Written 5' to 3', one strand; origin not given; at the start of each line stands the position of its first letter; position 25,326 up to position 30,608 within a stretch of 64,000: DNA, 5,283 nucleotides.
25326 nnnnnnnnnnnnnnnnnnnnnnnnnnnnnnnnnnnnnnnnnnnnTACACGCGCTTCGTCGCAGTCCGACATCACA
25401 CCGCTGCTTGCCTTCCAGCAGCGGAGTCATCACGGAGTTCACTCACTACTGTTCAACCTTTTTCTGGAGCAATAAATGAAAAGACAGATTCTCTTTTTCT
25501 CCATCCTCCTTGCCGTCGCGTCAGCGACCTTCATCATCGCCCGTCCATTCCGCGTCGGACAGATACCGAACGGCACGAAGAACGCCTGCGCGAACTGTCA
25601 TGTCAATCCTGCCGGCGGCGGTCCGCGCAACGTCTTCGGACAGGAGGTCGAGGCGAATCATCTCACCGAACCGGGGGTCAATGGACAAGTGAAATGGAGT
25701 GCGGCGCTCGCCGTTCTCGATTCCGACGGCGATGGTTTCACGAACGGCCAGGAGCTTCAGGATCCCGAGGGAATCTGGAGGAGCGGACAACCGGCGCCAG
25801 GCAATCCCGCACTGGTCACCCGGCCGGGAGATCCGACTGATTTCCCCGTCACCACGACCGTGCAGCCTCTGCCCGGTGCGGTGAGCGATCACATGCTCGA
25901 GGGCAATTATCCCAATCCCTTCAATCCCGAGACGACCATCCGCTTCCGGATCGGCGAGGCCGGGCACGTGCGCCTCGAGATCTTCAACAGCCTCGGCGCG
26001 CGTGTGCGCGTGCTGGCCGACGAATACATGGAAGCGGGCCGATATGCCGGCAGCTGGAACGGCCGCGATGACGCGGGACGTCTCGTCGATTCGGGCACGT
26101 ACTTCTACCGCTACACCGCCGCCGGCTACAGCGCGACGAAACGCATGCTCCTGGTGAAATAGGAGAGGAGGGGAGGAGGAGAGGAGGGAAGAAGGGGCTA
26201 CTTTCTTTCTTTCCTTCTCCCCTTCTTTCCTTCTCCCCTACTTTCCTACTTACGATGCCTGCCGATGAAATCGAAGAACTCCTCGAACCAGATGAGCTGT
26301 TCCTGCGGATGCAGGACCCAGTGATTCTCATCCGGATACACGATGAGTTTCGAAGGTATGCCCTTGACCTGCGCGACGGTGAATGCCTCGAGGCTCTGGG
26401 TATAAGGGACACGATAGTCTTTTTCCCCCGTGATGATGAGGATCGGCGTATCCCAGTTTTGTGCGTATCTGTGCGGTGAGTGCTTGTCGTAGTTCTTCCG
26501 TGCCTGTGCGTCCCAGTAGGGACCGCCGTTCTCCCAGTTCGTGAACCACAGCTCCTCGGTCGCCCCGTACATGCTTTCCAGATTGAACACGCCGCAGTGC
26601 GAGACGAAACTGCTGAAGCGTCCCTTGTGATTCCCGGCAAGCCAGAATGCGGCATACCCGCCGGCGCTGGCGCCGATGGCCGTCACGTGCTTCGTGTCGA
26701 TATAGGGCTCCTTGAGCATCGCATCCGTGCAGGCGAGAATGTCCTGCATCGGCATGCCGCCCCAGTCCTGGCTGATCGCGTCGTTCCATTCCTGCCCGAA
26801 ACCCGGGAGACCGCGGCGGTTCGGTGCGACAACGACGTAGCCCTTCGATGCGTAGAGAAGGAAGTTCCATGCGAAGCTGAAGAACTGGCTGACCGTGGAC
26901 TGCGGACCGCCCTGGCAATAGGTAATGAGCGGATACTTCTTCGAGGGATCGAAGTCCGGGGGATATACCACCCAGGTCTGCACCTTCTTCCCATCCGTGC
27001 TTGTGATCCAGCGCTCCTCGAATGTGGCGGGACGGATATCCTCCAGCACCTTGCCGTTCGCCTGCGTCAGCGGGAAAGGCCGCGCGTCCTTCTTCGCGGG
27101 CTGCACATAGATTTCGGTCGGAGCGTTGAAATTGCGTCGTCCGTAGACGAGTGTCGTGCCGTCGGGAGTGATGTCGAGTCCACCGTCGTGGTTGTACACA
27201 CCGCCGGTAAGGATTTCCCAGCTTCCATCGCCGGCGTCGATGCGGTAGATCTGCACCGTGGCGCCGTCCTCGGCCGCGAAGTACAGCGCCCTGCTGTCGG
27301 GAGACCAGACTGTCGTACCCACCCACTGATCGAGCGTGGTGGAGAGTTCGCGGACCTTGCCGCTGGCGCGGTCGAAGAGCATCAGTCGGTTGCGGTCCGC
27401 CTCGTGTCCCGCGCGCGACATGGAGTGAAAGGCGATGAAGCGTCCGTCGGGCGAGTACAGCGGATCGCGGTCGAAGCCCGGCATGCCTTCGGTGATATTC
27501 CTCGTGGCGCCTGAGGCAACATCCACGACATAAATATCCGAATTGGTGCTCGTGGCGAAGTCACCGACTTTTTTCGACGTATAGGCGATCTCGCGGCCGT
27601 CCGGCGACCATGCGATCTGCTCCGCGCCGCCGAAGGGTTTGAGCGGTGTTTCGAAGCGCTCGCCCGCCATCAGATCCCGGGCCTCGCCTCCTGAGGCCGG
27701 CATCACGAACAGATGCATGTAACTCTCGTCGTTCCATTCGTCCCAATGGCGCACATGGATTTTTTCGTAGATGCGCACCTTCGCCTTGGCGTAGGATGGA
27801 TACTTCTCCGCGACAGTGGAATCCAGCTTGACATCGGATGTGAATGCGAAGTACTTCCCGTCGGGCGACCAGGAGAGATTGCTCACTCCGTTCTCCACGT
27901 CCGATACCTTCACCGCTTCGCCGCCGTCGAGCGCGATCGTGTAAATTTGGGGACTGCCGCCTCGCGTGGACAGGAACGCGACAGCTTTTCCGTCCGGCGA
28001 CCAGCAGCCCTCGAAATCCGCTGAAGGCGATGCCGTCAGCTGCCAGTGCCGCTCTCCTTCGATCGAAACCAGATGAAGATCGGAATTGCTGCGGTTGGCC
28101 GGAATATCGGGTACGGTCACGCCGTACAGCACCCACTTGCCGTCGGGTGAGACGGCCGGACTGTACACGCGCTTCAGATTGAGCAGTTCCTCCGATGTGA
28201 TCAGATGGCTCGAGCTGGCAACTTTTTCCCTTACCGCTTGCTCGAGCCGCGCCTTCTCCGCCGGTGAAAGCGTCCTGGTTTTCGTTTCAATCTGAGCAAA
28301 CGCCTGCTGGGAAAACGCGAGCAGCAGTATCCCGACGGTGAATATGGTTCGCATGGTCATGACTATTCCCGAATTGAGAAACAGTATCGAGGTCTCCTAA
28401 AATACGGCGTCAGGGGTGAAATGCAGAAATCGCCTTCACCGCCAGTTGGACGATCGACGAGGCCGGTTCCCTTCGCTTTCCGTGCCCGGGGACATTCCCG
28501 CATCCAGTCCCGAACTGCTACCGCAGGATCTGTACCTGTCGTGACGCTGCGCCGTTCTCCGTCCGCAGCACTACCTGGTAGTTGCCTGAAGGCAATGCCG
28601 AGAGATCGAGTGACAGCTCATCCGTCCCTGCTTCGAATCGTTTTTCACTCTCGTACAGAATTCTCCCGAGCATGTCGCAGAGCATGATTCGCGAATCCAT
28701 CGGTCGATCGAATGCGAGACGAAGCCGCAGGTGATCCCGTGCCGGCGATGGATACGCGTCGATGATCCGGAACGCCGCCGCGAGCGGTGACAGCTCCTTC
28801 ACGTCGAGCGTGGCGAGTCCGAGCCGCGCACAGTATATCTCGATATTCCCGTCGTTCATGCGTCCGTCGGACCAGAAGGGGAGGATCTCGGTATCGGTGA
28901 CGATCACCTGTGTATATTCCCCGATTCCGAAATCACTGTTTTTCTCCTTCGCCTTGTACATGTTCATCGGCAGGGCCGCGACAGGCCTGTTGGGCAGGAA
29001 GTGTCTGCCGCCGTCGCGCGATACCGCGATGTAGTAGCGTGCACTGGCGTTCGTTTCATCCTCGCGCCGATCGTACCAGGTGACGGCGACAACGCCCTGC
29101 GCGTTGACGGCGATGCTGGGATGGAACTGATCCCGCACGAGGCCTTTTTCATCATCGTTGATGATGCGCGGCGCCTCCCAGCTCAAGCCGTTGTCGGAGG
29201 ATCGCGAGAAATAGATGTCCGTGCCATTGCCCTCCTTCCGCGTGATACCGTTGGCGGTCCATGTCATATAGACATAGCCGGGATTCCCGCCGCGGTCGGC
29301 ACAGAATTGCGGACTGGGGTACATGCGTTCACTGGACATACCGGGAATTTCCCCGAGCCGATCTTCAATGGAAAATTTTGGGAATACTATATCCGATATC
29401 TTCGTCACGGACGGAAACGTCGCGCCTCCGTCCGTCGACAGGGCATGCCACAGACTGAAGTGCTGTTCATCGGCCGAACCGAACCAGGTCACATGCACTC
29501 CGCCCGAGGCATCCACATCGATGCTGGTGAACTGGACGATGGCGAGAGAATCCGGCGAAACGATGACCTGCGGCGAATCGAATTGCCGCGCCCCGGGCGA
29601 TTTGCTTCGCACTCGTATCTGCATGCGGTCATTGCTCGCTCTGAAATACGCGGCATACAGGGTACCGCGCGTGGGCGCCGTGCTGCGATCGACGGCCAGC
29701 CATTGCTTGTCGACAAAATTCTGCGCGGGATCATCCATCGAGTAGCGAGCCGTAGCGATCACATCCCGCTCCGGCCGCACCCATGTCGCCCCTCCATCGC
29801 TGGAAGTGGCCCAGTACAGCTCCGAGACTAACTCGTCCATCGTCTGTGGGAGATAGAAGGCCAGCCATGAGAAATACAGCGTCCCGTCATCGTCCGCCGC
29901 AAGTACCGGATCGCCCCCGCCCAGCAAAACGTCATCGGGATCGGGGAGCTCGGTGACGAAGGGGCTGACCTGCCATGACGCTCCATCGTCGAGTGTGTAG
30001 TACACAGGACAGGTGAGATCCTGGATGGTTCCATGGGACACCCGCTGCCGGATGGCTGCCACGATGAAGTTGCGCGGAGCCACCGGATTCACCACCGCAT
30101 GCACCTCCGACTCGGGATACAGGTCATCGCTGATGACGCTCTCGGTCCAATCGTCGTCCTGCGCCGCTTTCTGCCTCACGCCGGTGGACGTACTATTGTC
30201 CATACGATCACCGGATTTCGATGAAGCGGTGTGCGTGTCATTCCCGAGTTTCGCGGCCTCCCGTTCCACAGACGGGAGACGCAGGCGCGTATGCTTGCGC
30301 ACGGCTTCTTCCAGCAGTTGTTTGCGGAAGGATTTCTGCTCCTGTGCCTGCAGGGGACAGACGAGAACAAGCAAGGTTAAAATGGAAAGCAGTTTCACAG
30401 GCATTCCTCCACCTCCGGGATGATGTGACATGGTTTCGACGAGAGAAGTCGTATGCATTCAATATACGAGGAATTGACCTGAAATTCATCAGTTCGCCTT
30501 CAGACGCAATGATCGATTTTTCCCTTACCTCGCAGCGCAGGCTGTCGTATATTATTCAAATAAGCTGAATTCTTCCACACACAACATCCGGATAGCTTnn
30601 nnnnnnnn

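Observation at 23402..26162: Four-gene envelope module: variant-heme-motif PSCyt1-like lipoprotein, YceI, OM-type protein, and CxxCH/Ca-binding T9SS cargo protein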

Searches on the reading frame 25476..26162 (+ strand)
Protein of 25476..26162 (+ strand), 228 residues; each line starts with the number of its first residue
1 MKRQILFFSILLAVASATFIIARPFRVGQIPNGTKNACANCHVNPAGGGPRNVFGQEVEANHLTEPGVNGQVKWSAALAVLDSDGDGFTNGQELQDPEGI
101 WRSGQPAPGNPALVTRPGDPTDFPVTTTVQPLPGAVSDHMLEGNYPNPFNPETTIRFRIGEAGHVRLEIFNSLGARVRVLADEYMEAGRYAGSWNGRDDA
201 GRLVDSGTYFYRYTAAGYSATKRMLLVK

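Call 3: search_protein_families(library=pfam, proteins=[window:25476-26162:+], max_evalue=1)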
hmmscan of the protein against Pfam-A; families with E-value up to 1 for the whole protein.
window:25476-26162:+ (228 aa): 6 families
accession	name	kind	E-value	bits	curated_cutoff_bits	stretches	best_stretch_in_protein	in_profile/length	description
PF24784.1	Temptin_C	-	9e-14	52.2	27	1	28-118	9-97/98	Temptin C-terminal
PF13860.13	FlgD_ig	-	5.5e-07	29.9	27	1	161-215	21-75/79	FlgD Ig-like domain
PF13585.12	CHU_C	-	0.00012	22.6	27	1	159-215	23-72/86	CHU_C Type IX secretion signal domain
PF18962.6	Por_Secre_tail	-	0.00051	20.7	27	1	145-223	2-72/75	Secretion system C-terminal sorting domain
PF18884.5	TSP3_bac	-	0.0012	19.1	25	1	82-95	1-14/22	Bacterial TSP3 repeat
PF08139.17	LPAM_1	-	0.12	13.3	20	1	1-16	1-16/18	Prokaryotic membrane lipoprotein lipid attachment site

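Call 4: search_protein_families(library=ncbifam, proteins=[window:25476-26162:+], max_evalue=1)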
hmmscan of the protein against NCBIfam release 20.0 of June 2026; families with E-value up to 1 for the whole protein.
window:25476-26162:+ (228 aa): 9 families
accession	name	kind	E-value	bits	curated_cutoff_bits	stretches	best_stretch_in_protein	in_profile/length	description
NF033707.1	T9SS_sortase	equivalog_domain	1.7e-08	32.6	420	1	144-216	1001-1078/1095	type IX secretion system sortase PorU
TIGR04183.1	Por_Secre_tail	domain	1.1e-07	31.7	23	1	145-225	2-70/72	T9SS type A sorting domain-containing protein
NF052323.1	T9SSA_dep_M6i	equivalog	2.8e-05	22.3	600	1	144-216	960-1027/1043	T9SS-dependent M6-like inactivated metalloprotease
NF009276.0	PRK12633.1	equivalog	0.0015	18.3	383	1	160-217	126-183/234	flagellar basal body rod modification protein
NF009277.0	PRK12634.1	equivalog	0.003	17.7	333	1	161-211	120-170/221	flagellar basal body rod modification protein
NF005176.1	PRK06655.1-1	equivalog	0.0043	17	230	1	161-216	95-150/197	flagellar hook assembly protein FlgD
NF041762.1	diheme_GEGP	equivalog_domain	0.0085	15.3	300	1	34-96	47-110/359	GEGP motif-containing diheme protein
NF038113.1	T9SSA_dep_M36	equivalog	0.17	10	885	1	143-180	794-831/869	T9SS-dependent M36 family metallopeptidase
NF009452.0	PRK12812.1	equivalog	0.19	10.9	258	1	163-212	152-203/289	flagellar basal body rod modification protein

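Call 16: search_solved_structures(query=window:25476-26162:+, max_evalue=10, show_alignments=2)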
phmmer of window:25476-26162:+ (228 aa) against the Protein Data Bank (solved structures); distinct sequences matched with E-value up to 10: 5.
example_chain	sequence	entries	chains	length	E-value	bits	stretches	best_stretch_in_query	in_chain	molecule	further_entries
1e8e_A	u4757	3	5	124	0.14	15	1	29-59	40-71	CYTOCHROME C'' | CYTOCHROME C""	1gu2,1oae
3c12_A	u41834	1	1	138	0.5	13.2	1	161-221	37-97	Flagellar protein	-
9bdf_D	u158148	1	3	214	0.62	12.9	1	100-158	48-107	ADI-85666 Fab light chain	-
6ziv_AAA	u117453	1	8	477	0.65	12.8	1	152-212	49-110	Beta-glucosidase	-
3osv_A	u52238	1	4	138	0.88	12.4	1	164-212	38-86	Flagellar basal-body rod modification protein FlgD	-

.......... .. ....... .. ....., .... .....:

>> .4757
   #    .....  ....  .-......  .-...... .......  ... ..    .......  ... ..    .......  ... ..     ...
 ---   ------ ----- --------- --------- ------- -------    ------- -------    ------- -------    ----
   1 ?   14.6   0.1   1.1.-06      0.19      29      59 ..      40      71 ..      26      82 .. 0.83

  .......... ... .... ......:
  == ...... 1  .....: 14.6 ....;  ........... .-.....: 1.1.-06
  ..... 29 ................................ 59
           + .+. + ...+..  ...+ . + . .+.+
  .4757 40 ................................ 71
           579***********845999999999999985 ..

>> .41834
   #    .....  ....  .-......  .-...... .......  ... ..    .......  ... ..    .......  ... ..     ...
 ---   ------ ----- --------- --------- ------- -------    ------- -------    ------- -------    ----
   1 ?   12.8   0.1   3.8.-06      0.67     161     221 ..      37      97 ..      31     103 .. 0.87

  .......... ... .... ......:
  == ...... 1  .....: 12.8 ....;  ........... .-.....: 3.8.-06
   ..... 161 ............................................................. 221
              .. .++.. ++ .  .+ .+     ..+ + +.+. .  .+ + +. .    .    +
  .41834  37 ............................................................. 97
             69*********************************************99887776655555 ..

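Call 34: predict_structure(alignment_id=A3)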
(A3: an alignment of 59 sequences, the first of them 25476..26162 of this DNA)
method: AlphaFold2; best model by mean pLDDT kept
length: 228 residues; sequences in the alignment: 59
mean_pLDDT: 92.3   pTM: 0.60
mean pLDDT of the five models: 92.3, 92.0, 91.3, 90.1, 89.6
residues with pLDDT >= 90: 187; 70-90: 28; 50-70: 11; < 50: 2
segments of 3 or more residues with pLDDT < 50: none
pLDDT, mean of each block of 10 residues (from residue 1): 94 83 87 96 90 97 94 96 96 95 94 96 77 62 96 96 96 97 97 98 98 91 97
secondary structure, 60 per line:
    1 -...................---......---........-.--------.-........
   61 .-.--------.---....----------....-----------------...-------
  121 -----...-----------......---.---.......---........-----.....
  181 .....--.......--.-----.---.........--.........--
elements in order: H2-20 H24-29 H33-40 H53-61 H76-79 H90-93 E140-145 E153-159 E163-170 E176-185 E188-194 E207-215 E218-226

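Call 37: fold_search(model_id=the predicted structure, library=pdb)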
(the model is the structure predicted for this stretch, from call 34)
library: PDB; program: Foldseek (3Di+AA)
matches with E <= 10: 1829; with E <= 0.001: 14
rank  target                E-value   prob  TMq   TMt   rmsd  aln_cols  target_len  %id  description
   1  5m11                  1.9e-05  1.00  0.29  0.10  13.6       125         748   21  Structural and functional probing of PorZ, an essential bacterial surface component of the type-IX secretion system of h (released 2016-11-09)
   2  6za2_A                2.1e-05  1.00  0.32  0.07   3.3       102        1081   20  Crystal structure of dimeric latent PorU from Porphyromonas gingivalis (released 2021-09-29)
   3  1xf1_A                3.7e-05  1.00  0.27  0.08   3.7        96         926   19  Structure of C5a peptidase- a key virulence factor from Streptococcus (released 2005-11-22)
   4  6za2_B                5.0e-05  1.00  0.32  0.07   3.7       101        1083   24  Crystal structure of dimeric latent PorU from Porphyromonas gingivalis (released 2021-09-29)
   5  3eif                  7.8e-05  1.00  0.27  0.07   3.5        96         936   20  1.9 angstrom crystal structure of the active form of the C5a peptidase from Streptococcus pyogenes (ScpA) (released 2009-02-24)
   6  7bj3                  8.3e-05  1.00  0.25  0.07   4.4        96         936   19  ScpA from Streptococcus pyogenes, S512A active site mutant (released 2021-05-12)
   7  8jmw_A                9.9e-05  1.00  0.31  0.15   3.9        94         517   12  Fibril form of serine peptidase Vpr (released 2023-12-06)
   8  3osv_C                1.6e-04  1.00  0.26  0.42   4.0        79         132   18  The crytsal structure of FLGD from P. Aeruginosa (released 2011-05-04)
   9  3osv_B                3.0e-04  1.00  0.26  0.43   4.0        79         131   18  The crytsal structure of FLGD from P. Aeruginosa (released 2011-05-04)
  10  3osv_D                3.2e-04  1.00  0.26  0.43   4.0        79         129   18  The crytsal structure of FLGD from P. Aeruginosa (released 2011-05-04)
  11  3c12                  4.1e-04  1.00  0.29  0.46   5.8        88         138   20  Crystal Structure of FlgD from Xanthomonas campestris: Insights into the Hook Capping Essential for Flagellar Assembly (released 2008-12-09)
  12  3m45_A                4.1e-04  1.00  0.20  0.38   6.3        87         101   10  Crystal structure of Ig1 domain of mouse SynCAM 2 (released 2010-09-08)
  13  3osv_A                4.6e-04  1.00  0.26  0.43   4.0        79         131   18  The crytsal structure of FLGD from P. Aeruginosa (released 2011-05-04)
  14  7bhq_B                5.2e-04  1.00  0.23  0.26   9.5       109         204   15  In situ assembled Salmonella FlgD hook cap complex (released 2021-05-05)
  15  4g5a_A                1.1e-03  1.00  0.27  0.52   4.1        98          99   11  Crystal structure of a putative member of duf 3244 protein family (BT_1867) from Bacteroides thetaiotaomicron VPI-5482 (released 2012-09-19)
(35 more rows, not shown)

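Call 42: list_cluster_members(proteins=[P0001, window:25476-26162:+, window:24506-25369:+])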
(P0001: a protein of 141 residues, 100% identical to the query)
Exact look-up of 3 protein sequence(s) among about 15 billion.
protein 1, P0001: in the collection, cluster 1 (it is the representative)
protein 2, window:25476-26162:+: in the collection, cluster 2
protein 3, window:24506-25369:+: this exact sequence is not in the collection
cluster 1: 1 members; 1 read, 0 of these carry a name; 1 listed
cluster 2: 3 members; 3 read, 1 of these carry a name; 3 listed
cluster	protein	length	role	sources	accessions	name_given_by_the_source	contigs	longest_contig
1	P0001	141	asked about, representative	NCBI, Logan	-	-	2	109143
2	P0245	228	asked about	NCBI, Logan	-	-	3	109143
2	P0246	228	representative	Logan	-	-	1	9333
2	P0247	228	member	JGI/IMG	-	hypothetical protein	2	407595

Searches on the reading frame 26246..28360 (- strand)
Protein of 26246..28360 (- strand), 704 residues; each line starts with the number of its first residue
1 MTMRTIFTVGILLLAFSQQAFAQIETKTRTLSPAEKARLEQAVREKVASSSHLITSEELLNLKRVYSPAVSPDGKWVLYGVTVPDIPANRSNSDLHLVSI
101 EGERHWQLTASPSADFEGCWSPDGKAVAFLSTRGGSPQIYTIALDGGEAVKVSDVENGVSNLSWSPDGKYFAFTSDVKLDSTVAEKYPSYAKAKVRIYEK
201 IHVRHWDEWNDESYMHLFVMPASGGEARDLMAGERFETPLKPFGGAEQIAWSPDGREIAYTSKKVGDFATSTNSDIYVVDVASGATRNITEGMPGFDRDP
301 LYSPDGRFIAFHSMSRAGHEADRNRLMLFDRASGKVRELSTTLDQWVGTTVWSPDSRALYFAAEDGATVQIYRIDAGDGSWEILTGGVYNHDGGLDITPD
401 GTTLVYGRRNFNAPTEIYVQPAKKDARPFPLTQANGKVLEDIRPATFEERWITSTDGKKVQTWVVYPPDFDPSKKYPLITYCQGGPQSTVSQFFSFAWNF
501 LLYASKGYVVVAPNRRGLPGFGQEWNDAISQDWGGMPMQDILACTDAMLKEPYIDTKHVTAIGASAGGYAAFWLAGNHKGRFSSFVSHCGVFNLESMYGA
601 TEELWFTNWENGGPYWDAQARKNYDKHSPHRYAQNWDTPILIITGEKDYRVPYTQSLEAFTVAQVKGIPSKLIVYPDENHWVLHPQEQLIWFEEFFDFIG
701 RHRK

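Call 67: search_protein_families(library=pfam, proteins=[window:26246-28360:-], max_evalue=0.001)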
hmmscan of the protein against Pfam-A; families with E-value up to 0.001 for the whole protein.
window:26246-28360:- (704 aa): 16 families
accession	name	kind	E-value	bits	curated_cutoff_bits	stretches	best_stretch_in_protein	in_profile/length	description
PF00326.27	Peptidase_S9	-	2.2e-55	187.9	22.6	1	495-702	2-209/213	Prolyl oligopeptidase family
PF07676.18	PD40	-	2.6e-32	110.5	20.9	2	107-140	3-37/38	WD40-like Beta Propeller Repeat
PF00561.26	Abhydrolase_1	-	5.7e-13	49.5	25.8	2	478-605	2-116/245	alpha/beta hydrolase fold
PF25174.1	Beta-prop_THOC3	-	4.6e-12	45.9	305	1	108-176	84-149/272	THOC3 beta-propeller domain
PF00930.27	DPPIV_N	-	1.3e-08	34.4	22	0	252-311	1-59/354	Dipeptidyl peptidase IV (DPP IV) N-terminal region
PF20434.5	BD-FAE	-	6.3e-07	29.5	26.8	1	553-657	85-209/215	BD-FAE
PF00756.26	Esterase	-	8.3e-07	29.5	22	1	551-661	108-207/251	Putative esterase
PF02897.21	Peptidase_S9_N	-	3.2e-06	26.6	24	0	303-427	132-266/414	Prolyl oligopeptidase, N-terminal beta-propeller domain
PF01738.24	DLH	-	1e-05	25.7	21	1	504-684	38-190/217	Dienelactone hydrolase family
PF12697.13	Abhydrolase_6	-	1.6e-05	26.1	26.3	0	496-683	12-207/217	Alpha/beta hydrolase family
PF04762.18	Beta-prop_ELP1_1st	-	1.7e-05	24.4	26.8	0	249-374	215-332/359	ELP1 first N-terminal beta-propeller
PF08450.18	SGL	-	3e-05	24.2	26.3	0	245-382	32-171/246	SMP-30/Gluconolactonase/LRE-like region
PF12894.13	ANAPC4_WD40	-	0.00012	22.7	22.9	0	138-173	18-55/91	Anaphase-promoting complex subunit 4 WD40 domain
PF23414.1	Beta-prop_EML_2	-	0.00013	21.9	90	0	119-181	46-107/266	Echinoderm microtubule-associated protein second beta-propeller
PF00400.38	WD40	-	0.00038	21.3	27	0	157-175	12-30/39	WD domain, G-beta repeat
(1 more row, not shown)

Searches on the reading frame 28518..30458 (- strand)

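Call 67: search_protein_families(library=pfam, proteins=[window:28518-30458:-], max_evalue=0.001)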
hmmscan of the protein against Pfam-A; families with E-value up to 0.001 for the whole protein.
window:28518-30458:- (646 aa): 4 families
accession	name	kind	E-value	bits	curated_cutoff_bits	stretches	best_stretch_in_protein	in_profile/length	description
PF13088.12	BNR_2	-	6.5e-11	42.5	31.4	0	400-494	7-101/277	BNR repeat-like domain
PF18962.6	Por_Secre_tail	-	4.9e-07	30.4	27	1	569-642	2-73/75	Secretion system C-terminal sorting domain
PF02012.26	BNR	-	1.6e-06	27.6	27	0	153-163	1-11/12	BNR/Asp-box repeat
PF15892.11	BNR_4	-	0.00051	19.9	27.3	0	392-458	159-239/272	BNR repeat-containing family member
